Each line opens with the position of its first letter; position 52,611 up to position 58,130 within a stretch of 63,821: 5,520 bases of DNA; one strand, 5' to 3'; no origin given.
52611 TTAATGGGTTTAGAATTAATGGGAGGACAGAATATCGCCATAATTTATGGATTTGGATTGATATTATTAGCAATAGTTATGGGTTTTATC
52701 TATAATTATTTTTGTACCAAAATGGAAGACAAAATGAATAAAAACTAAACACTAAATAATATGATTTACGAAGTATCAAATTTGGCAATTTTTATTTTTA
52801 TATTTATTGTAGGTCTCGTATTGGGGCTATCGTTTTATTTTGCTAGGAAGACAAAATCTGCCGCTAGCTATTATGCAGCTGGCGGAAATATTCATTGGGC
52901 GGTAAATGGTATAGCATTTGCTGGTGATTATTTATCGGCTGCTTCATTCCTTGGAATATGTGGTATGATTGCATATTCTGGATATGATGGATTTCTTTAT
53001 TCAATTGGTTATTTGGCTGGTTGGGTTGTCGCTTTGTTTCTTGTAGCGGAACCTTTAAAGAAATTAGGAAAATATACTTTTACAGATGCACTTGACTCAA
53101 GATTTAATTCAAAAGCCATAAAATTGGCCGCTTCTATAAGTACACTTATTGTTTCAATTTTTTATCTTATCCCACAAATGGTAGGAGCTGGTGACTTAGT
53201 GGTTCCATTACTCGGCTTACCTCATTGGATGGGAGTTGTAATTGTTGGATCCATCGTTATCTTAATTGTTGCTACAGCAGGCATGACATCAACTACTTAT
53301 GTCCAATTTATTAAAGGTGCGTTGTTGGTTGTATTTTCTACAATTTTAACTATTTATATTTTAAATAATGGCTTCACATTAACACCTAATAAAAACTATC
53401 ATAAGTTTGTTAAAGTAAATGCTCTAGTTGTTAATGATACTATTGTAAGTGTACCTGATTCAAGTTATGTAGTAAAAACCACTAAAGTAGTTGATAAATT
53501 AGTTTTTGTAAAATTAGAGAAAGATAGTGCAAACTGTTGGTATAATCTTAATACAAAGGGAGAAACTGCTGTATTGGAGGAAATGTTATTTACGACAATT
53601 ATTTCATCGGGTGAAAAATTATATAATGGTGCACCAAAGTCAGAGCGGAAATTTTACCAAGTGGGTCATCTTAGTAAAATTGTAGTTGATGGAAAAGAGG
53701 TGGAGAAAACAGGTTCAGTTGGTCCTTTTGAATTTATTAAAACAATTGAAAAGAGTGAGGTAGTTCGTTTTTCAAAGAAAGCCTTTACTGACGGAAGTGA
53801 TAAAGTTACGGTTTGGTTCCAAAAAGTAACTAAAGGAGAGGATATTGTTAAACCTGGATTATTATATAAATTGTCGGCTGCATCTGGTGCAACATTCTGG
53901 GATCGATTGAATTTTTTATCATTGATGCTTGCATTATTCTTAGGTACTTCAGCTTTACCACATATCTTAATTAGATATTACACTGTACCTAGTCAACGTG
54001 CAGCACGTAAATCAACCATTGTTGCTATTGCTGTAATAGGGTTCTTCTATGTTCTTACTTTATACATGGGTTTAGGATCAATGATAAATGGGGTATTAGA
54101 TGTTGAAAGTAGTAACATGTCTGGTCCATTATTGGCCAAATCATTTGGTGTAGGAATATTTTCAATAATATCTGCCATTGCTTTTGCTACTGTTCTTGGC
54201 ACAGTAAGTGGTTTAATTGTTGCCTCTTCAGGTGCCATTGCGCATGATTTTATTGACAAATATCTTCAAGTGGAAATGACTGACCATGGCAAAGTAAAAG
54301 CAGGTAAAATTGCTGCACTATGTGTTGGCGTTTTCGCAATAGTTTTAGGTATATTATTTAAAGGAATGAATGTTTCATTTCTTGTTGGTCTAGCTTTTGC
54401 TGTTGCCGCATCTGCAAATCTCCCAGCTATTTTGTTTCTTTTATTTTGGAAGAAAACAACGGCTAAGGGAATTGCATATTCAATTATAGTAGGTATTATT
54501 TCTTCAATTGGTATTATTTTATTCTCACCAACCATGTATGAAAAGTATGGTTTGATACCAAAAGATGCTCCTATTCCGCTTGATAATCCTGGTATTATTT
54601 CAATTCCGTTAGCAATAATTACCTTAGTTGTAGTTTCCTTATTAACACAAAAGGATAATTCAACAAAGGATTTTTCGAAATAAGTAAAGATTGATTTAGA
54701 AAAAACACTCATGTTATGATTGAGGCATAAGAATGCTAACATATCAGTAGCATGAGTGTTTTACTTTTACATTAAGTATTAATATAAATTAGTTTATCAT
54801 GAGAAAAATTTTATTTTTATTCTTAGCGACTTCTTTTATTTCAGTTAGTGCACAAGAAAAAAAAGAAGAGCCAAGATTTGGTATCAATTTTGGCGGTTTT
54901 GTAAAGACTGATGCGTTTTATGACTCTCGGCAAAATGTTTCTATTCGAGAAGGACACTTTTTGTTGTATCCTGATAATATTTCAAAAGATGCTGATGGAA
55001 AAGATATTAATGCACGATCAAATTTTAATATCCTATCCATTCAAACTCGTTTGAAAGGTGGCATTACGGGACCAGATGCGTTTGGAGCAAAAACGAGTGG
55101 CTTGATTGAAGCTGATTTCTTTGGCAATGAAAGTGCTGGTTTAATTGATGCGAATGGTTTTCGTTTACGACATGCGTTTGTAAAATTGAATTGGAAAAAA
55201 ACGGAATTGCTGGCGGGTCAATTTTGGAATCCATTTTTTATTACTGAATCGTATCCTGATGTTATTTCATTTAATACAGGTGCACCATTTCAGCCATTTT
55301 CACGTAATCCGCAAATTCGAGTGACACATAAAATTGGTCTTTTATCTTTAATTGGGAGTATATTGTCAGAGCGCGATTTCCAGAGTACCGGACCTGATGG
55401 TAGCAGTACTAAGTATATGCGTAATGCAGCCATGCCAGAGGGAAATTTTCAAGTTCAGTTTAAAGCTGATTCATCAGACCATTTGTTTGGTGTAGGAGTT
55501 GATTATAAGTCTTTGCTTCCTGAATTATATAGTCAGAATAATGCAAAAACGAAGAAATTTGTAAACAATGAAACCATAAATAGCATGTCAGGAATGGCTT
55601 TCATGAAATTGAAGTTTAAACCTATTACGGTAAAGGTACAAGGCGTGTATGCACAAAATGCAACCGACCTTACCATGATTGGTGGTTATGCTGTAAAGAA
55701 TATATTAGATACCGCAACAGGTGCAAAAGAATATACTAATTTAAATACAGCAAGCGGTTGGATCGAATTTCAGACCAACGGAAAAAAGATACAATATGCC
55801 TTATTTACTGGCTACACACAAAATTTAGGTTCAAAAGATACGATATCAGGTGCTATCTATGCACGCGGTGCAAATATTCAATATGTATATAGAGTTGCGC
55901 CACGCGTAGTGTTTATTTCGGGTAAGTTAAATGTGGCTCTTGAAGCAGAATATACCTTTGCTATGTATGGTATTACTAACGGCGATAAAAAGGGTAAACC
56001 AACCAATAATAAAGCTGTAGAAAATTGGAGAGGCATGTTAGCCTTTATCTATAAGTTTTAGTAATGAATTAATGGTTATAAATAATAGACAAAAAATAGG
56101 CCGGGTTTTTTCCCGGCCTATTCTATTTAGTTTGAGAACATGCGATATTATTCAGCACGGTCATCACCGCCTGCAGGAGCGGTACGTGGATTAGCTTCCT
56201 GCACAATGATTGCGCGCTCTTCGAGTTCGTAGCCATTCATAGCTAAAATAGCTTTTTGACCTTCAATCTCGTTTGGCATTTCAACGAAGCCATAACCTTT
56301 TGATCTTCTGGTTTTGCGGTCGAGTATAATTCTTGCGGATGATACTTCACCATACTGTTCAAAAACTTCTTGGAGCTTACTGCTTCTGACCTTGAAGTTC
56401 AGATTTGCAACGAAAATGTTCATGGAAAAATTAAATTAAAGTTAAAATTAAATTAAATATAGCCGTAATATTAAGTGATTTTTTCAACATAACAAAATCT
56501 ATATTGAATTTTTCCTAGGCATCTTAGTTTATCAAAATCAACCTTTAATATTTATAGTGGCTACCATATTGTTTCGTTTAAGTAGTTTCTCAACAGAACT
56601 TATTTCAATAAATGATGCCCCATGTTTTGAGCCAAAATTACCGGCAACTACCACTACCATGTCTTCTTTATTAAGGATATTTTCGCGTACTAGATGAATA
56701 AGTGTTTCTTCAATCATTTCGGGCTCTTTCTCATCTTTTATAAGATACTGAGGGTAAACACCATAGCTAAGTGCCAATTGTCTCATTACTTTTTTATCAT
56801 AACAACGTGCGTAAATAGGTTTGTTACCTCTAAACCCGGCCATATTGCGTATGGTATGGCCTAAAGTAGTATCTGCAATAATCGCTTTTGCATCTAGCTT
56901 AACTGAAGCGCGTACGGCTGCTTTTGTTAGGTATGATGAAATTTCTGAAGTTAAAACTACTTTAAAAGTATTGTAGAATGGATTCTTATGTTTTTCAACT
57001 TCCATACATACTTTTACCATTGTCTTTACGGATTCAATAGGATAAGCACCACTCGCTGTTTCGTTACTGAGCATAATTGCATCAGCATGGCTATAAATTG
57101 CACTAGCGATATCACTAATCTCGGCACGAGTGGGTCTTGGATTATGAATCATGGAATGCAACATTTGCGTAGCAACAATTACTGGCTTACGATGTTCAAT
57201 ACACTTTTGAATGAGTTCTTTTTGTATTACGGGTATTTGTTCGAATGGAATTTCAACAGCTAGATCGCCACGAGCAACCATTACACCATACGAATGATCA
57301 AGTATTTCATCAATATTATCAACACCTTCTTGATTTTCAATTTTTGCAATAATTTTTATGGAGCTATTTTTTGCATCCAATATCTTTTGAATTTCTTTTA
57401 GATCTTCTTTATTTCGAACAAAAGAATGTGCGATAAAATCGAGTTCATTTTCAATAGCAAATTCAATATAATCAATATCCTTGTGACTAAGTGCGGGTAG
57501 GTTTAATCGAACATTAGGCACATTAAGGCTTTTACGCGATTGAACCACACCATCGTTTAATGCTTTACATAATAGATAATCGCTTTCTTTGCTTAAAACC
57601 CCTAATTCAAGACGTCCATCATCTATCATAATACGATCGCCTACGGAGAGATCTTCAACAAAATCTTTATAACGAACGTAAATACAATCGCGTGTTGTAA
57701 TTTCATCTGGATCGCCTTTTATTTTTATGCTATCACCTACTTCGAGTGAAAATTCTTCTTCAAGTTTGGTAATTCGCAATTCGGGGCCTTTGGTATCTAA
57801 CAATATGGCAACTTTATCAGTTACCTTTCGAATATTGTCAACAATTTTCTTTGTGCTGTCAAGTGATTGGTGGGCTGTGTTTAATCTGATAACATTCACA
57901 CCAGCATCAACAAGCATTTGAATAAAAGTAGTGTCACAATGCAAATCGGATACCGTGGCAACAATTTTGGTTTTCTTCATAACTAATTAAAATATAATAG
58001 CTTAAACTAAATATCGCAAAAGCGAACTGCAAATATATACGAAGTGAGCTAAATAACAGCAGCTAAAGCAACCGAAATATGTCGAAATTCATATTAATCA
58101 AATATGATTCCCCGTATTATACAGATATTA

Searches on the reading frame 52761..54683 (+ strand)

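Call 45: search_protein_families(library=pfam, proteins=[window:52761-54683:+], max_evalue=0.001)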
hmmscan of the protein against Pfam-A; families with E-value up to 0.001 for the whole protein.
window:52761-54683:+ (640 aa): 1 family
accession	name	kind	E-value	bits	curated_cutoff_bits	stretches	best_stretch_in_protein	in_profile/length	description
PF00474.23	SSF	-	1.9e-70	238.2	22.8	2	37-222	1-185/406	Sodium:solute symporter family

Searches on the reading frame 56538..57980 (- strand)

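Call 45: search_protein_families(library=pfam, proteins=[window:56538-57980:-], max_evalue=0.001)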
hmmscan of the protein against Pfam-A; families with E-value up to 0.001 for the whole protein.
window:56538-57980:- (480 aa): 3 families
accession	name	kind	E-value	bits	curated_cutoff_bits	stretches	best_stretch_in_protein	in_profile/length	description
PF00224.27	PK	-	5.2e-109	364.7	30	1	1-318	1-328/328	Pyruvate kinase, barrel domain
PF02887.21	PK_C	-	1.1e-20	74.3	28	1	352-458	4-111/114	Pyruvate kinase, alpha/beta domain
PF03328.21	HpcH_HpaI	-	3.7e-05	23.6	25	1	172-235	78-146/221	HpcH/HpaI aldolase/citrate lyase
